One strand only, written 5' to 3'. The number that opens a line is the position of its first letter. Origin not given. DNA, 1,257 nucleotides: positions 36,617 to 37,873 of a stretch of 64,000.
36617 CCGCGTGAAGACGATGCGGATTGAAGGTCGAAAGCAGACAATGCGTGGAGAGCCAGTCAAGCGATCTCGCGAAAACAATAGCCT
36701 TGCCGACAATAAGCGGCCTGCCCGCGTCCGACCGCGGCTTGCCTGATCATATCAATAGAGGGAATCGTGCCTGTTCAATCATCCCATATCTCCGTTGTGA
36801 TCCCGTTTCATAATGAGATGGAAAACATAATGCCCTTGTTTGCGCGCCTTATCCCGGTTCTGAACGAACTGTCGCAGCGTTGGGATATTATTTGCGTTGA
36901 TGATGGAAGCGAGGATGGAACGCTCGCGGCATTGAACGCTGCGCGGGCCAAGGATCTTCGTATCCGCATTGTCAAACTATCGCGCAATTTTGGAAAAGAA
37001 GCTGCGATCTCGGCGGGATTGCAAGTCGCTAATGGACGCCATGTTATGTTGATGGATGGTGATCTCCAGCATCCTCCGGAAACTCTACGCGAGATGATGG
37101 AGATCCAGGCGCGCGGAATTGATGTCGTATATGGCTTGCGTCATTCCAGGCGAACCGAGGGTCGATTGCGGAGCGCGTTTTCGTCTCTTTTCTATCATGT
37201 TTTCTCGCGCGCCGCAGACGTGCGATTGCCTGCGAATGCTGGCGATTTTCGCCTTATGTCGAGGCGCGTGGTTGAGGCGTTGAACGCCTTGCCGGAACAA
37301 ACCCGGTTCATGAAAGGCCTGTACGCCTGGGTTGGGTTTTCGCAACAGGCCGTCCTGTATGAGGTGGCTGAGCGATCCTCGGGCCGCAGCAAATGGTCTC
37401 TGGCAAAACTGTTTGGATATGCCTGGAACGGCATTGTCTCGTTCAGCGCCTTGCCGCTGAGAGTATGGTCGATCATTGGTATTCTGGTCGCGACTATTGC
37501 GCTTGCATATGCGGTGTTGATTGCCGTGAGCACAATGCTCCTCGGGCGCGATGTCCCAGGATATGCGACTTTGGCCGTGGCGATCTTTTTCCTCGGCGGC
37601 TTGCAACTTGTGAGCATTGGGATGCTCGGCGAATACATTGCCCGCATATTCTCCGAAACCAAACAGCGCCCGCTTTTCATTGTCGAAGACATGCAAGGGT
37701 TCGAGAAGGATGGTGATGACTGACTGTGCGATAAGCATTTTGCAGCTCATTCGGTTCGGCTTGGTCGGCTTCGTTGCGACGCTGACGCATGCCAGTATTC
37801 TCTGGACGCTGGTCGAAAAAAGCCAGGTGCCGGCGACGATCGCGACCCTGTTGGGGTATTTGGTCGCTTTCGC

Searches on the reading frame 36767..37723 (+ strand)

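Call 14: search_protein_families(library=pfam, proteins=[window:36767-37723:+], max_evalue=0.01)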
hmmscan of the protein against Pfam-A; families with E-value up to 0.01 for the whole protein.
window:36767-37723:+ (318 aa): 3 families
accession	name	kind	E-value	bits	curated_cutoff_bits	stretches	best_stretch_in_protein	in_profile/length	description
PF00535.33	Glycos_transf_2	-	6.8e-30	104.6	23.3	1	9-171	1-166/168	Glycosyl transferase family 2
PF13641.12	Glyco_tranf_2_3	-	4e-06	27.5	27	1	40-178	32-180/230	Glycosyltransferase like family 2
PF10111.15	Glyco_tranf_2_2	-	0.00023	21.2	27.3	1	9-114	1-107/276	Glycosyltransferase like family 2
